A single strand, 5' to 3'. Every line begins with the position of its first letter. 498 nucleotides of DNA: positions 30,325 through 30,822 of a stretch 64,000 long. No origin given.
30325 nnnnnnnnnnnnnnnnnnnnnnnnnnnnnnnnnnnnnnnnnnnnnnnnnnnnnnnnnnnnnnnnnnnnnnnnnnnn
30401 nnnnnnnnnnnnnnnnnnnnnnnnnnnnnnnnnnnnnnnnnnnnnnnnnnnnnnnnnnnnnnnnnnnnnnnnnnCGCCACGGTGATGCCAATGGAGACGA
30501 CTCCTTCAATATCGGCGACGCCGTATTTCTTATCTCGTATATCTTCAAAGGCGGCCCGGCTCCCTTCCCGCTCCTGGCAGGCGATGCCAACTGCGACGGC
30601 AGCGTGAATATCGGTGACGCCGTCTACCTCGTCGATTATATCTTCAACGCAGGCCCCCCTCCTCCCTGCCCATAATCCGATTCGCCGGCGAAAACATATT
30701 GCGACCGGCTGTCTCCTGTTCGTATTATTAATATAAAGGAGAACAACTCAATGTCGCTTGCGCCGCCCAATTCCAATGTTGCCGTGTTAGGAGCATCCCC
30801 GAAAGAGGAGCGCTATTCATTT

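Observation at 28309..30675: Six tandem HYR domains with a C-terminal dockerin in a bacterial secreted protein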

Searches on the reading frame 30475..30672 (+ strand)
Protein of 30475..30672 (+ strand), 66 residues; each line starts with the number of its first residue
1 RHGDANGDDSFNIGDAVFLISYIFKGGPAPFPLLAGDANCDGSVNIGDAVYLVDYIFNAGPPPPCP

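Call 31: find_homologous_proteins(query=A2, max_evalue=0.00001)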
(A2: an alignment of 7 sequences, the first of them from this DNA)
Query A2 (7 sequences) (66 aa, profile of the alignment): 570 proteins with E <= 0.00001 among 706 candidates; the best 120 are listed.
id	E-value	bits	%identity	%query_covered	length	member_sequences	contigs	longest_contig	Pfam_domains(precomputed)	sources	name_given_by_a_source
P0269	1.4e-33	132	67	73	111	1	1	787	PF00404.25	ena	-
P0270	1.3e-30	123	50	100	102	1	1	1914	PF00404.25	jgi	jgi:hypothetical protein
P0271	2.1e-30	122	58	100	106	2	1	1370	PF00404.25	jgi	-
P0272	2.7e-30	122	66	97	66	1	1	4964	PF00404.25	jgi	jgi:hypothetical protein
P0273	3.6e-29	118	75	97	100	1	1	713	PF00404.25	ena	-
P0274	3.6e-29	118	47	95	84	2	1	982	PF00404.25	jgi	jgi:hypothetical protein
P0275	4.9e-29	118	66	97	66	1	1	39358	PF00404.25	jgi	jgi:hypothetical protein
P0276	1.7e-28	116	72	97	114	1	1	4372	PF00404.25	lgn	-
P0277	2.4e-28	115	66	98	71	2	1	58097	PF00404.25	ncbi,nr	ncbi:MAG: hypothetical protein KAR42_12720 [candidate division Zixibacteria bacterium]|nr:hypothetic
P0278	2.7e-28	115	70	97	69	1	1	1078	PF00404.25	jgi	jgi:hypothetical protein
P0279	3.1e-28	115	60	95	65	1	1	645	PF00404.25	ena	-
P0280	3.5e-28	115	65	100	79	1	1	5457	PF00404.25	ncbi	-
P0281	5.1e-28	114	64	92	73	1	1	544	PF00404.25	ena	-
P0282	5.2e-28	114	69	97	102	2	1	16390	PF00404.25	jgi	-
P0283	5.8e-28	114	67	97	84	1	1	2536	PF00404.25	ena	-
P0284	7.1e-28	114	63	97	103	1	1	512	PF00404.25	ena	-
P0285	7.9e-28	114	69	92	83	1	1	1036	PF00404.25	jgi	-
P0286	8.3e-28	114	67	97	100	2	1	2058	PF00404.25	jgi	jgi:hypothetical protein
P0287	1.4e-27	113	68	95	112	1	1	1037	PF00404.25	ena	-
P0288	1.8e-27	113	62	95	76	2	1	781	PF00404.25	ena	-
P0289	2.0e-27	112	67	97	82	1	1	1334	PF00404.25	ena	-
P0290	3.0e-27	112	66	97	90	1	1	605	PF00404.25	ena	-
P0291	3.3e-27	112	61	97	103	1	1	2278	PF00404.25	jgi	jgi:hypothetical protein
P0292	3.7e-27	112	60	94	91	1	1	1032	PF00404.25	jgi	jgi:hypothetical protein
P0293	4.1e-27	111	58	98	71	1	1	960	PF00404.25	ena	-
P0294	4.5e-27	111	66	94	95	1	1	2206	PF00404.25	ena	-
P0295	4.8e-27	111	61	97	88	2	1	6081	PF00404.25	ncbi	ncbi:MAG: dockerin type I repeat-containing protein, partial [Candidatus Thorarchaeota archaeon]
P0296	5.2e-27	111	67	97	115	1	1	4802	PF00404.25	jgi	jgi:hypothetical protein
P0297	5.2e-27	111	63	95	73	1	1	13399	PF00404.25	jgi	-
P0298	7.6e-27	111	72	92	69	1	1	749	PF00404.25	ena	-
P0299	1.0e-26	110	61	97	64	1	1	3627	PF00404.25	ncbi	ncbi:MAG: dockerin type I domain-containing protein, partial [Candidatus Thorarchaeota archaeon]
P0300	1.6e-26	110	63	97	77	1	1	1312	PF00404.25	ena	-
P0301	3.5e-26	108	60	98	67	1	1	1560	PF00404.25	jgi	jgi:hypothetical protein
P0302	3.8e-26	108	73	97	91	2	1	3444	PF00404.25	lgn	-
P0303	4.0e-26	108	72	92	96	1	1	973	PF00404.25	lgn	-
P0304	5.1e-26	108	61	94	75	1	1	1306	PF00404.25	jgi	jgi:hypothetical protein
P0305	7.8e-26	107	64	97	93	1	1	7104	PF00404.25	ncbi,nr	ncbi:MAG: dockerin type I domain-containing protein, partial [candidate division Zixibacteria bacter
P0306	7.9e-26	107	61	97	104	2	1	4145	PF00404.25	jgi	jgi:hypothetical protein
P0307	7.9e-26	107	63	95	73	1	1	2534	PF00404.25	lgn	-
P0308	8.3e-26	107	63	95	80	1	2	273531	PF00404.25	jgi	jgi:hypothetical protein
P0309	9.6e-26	107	54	95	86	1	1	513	PF00404.25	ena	-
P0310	1.0e-25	107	60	95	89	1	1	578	PF00404.25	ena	-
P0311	1.1e-25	107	59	97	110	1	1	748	PF00404.25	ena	-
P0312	1.1e-25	107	62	95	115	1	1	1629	PF00404.25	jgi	jgi:hypothetical protein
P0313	1.6e-25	106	60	98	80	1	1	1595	PF00404.25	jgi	jgi:hypothetical protein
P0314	1.9e-25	106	64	92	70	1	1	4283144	PF00404.25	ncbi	ncbi:MAG: dockerin type I repeat-containing protein, partial [Planctomycetota bacterium]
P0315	2.0e-25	106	69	92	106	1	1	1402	PF00404.25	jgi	jgi:hypothetical protein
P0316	2.9e-25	106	59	95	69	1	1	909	PF00404.25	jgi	jgi:hypothetical protein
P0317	3.3e-25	105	55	98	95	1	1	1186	PF00404.25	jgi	-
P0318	3.9e-25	105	72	92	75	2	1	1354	PF00404.25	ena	-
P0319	4.3e-25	105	55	98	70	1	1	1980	PF00404.25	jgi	-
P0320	4.3e-25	105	63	94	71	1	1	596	PF00404.25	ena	-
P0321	4.6e-25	105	66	94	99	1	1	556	PF00404.25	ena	-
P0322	5.0e-25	105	59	98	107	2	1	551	PF00404.25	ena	-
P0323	5.7e-25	105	59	97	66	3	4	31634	PF00404.25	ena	-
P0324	5.8e-25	105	56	97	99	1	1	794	PF00404.25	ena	-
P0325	7.6e-25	104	61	98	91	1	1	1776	PF00404.25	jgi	jgi:hypothetical protein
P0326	8.8e-25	104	66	92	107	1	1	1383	PF00404.25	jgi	jgi:hypothetical protein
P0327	9.3e-25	104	64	97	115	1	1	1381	PF00404.25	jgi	jgi:hypothetical protein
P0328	9.5e-25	104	59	97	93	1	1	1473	PF00404.25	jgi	jgi:hypothetical protein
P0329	9.8e-25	104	59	97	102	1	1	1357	PF00404.25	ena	-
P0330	1.4e-24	103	59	89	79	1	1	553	PF00404.25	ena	-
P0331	1.4e-24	103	60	98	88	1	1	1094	PF00404.25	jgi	jgi:hypothetical protein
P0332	1.7e-24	103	61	97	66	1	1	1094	PF00404.25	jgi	jgi:hypothetical protein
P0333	1.9e-24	103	65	98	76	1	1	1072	PF00404.25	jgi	jgi:cyclopropane fatty-acyl-phospholipid synthase-like methyltransferase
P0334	2.0e-24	103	54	100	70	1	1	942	PF00404.25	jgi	jgi:hypothetical protein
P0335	2.2e-24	103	56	97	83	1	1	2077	PF00404.25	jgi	jgi:hypothetical protein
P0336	2.2e-24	103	64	97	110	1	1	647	PF00404.25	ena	-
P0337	2.2e-24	103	59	92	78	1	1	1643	PF00404.25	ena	-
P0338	2.2e-24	103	65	95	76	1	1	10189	PF00404.25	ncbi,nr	ncbi:MAG: dockerin type I repeat-containing protein [candidate division Zixibacteria bacterium]|nr:d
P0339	2.3e-24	103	59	92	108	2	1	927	PF00404.25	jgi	-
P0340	2.5e-24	103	59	97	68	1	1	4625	PF00404.25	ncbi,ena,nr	ncbi:MAG: hypothetical protein KAX39_07640 [candidate division Zixibacteria bacterium]|nr:hypothetic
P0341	2.7e-24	102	61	97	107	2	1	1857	PF00404.25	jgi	-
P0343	2.8e-24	102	56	95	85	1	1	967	PF00404.25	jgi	jgi:iron complex transport system substrate-binding protein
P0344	3.2e-24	102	54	95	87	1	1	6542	PF00404.25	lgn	-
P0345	3.5e-24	102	71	94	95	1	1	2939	PF00404.25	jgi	jgi:hypothetical protein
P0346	3.6e-24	102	58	94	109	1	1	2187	PF00404.25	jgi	-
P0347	3.8e-24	102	64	97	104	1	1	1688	PF00404.25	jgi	jgi:hypothetical protein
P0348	3.8e-24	102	62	100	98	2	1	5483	PF00404.25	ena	-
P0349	4.0e-24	102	64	92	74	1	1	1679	PF00404.25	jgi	-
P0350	4.1e-24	102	64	92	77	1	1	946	PF00404.25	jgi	jgi:hypothetical protein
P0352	4.9e-24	102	51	97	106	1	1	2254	PF00404.25,PF06739.18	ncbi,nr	ncbi:MAG: dockerin type I domain-containing protein, partial [candidate division Zixibacteria bacter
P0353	5.0e-24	102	59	92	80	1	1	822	PF00404.25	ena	-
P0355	5.4e-24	101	67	92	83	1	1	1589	PF00404.25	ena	-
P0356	7.3e-24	101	64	92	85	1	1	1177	PF00404.25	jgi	jgi:hypothetical protein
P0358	7.7e-24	101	66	85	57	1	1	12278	PF00404.25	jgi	-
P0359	7.8e-24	101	59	92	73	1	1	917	PF00404.25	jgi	jgi:hypothetical protein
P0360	7.8e-24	101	60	91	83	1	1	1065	PF00404.25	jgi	jgi:hypothetical protein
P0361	8.5e-24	101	64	92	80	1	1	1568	PF00404.25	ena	-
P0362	8.7e-24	101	47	97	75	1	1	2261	PF00404.25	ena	-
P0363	9.6e-24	101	59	97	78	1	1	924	PF00404.25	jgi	jgi:hypothetical protein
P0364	9.6e-24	101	69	92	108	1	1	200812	PF00404.25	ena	-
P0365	1.2e-23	100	63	95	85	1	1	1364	PF00404.25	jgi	jgi:hypothetical protein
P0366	1.2e-23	100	56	97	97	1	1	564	PF00404.25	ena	-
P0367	1.3e-23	100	64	92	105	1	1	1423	PF00404.25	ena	-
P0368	1.4e-23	100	69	92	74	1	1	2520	PF00404.25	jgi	jgi:hypothetical protein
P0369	1.5e-23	100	61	97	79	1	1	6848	PF00404.25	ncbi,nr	ncbi:MAG: dockerin type I repeat-containing protein [candidate division Zixibacteria bacterium]|nr:d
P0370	1.7e-23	100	61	92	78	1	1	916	PF00404.25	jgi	-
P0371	1.7e-23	100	55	100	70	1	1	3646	PF00404.25,PF13499.13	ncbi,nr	ncbi:MAG: dockerin type I repeat-containing protein [candidate division Zixibacteria bacterium]|nr:d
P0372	1.7e-23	100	59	97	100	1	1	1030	PF00404.25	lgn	-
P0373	1.7e-23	100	64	92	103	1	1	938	PF00404.25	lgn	-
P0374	1.8e-23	100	61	92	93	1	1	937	PF00404.25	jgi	-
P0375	1.9e-23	100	63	95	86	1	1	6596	PF00404.25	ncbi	-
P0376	1.9e-23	100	59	95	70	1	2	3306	PF00404.25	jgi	jgi:hypothetical protein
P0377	2.0e-23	100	63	95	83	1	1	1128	PF00404.25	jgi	jgi:hypothetical protein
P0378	2.0e-23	100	54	95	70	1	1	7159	PF00404.25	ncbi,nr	ncbi:MAG: dockerin type I repeat-containing protein [candidate division Zixibacteria bacterium]|nr:d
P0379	2.1e-23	100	60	95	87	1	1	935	PF00404.25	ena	-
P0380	2.2e-23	100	59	92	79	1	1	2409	PF00404.25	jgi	jgi:hypothetical protein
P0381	2.2e-23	99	56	94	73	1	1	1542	PF00404.25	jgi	jgi:iron complex transport system substrate-binding protein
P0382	2.5e-23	99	53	94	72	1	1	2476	PF00404.25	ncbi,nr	ncbi:MAG: dockerin type I repeat-containing protein, partial [candidate division Zixibacteria bacter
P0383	3.0e-23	99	58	97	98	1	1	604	PF00404.25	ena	-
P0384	3.1e-23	99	61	92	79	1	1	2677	PF00404.25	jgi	jgi:hypothetical protein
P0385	3.3e-23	99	60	94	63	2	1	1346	PF00404.25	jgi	jgi:hypothetical protein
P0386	4.1e-23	99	61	94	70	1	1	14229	PF00404.25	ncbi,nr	ncbi:MAG: dockerin type I repeat-containing protein [candidate division Zixibacteria bacterium]|nr:d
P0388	4.8e-23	98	55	94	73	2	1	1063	PF00404.25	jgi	-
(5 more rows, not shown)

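Call 57: predict_structure(alignment_id=A2)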
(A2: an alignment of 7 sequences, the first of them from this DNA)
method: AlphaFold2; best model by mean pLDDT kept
length: 66 residues; sequences in the alignment: 7
mean_pLDDT: 88.6   pTM: 0.74
mean pLDDT of the five models: 88.6, 77.8, 75.8, 75.2, 64.8
residues with pLDDT >= 90: 37; 70-90: 26; 50-70: 3; < 50: 0
segments of 3 or more residues with pLDDT < 50: none
pLDDT, mean of each block of 10 residues (from residue 1): 82 92 93 88 92 90 80
secondary structure, 60 per line:
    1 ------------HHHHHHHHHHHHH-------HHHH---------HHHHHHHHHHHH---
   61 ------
elements in order: H13-25 H33-36 H46-57

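Call 59: fold_search(model_id=the predicted structure, library=pdb)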
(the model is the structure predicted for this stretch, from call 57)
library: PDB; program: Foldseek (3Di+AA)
matches with E <= 10: 37; with E <= 0.001: 0
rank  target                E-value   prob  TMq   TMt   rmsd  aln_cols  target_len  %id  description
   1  4uyq_B                3.6e-03  1.00  0.79  0.73   2.2        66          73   32  High resolution structure of the third cohesin ScaC in complex with the ScaB dockerin with a mutation in the C-termina (released 2015-04-15)
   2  4fl4_G                7.0e-03  1.00  0.81  0.80   2.0        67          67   30  Scaffoldin conformation and dynamics revealed by a ternary complex from the Clostridium thermocellum cellulosome (released 2012-06-27)
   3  4fl4_A                7.4e-03  1.00  0.83  0.81   2.1        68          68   29  Scaffoldin conformation and dynamics revealed by a ternary complex from the Clostridium thermocellum cellulosome (released 2012-06-27)
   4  4uyp_B                8.5e-03  1.00  0.77  0.70   2.0        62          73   32  High resolution structure of the third cohesin ScaC in complex with the ScaB dockerin with a mutation in the N-termina (released 2015-04-15)
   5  4dh2_D                9.1e-03  1.00  0.82  0.78   2.2        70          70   33  Crystal structure of Coh-OlpC(Cthe_0452)-Doc435(Cthe_0435) complex: A novel type I Cohesin-Dockerin complex from Clost (released 2012-11-28)
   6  5lxv_B                1.3e-02  1.00  0.74  0.75   2.3        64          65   25  Crystal structure of Ruminococcus flavefaciens scaffoldin C cohesin in complex with a dockerin from an uncharacterized (released 2016-10-19)
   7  5nrk_B                1.4e-02  1.00  0.82  0.80   2.1        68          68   28  Crystal structure of the sixth cohesin from Acetivibrio cellulolyticus' scaffoldin B in complex with Cel5 dockerin S15 (released 2018-01-31)
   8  3ul4_B                1.5e-02  1.00  0.73  0.76   2.3        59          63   32  Crystal structure of Coh-OlpA(Cthe_3080)-Doc918(Cthe_0918) complex: A novel type I Cohesin-Dockerin complex from Clost (released 2012-11-28)
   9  2mte_MODEL_1_A        1.9e-02  1.00  0.76  0.73   1.7        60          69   35  Solution structure of Doc48S (released 2014-10-15)
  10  4fl4_J                1.9e-02  1.00  0.77  0.77   2.1        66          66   29  Scaffoldin conformation and dynamics revealed by a ternary complex from the Clostridium thermocellum cellulosome (released 2012-06-27)
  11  4dh2_B                2.1e-02  1.00  0.82  0.76   2.2        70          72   33  Crystal structure of Coh-OlpC(Cthe_0452)-Doc435(Cthe_0435) complex: A novel type I Cohesin-Dockerin complex from Clost (released 2012-11-28)
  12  5nrk_D                2.8e-02  1.00  0.74  0.73   2.0        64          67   31  Crystal structure of the sixth cohesin from Acetivibrio cellulolyticus' scaffoldin B in complex with Cel5 dockerin S15 (released 2018-01-31)
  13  5nrm_B                3.0e-02  1.00  0.73  0.73   2.0        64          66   31  Crystal structure of the sixth cohesin from Acetivibrio cellulolyticus' scaffoldin B in complex with Cel5 dockerin S51 (released 2018-01-31)
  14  8x39_B                3.9e-02  1.00  0.79  0.41   1.9        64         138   20  Crystal structure of cellulosomal double-dockerin module of Clo1313_0689 from Clostridium thermocellum (released 2024-04-03)
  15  4fl4_D                5.1e-02  1.00  0.75  0.76   1.8        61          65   31  Scaffoldin conformation and dynamics revealed by a ternary complex from the Clostridium thermocellum cellulosome (released 2012-06-27)
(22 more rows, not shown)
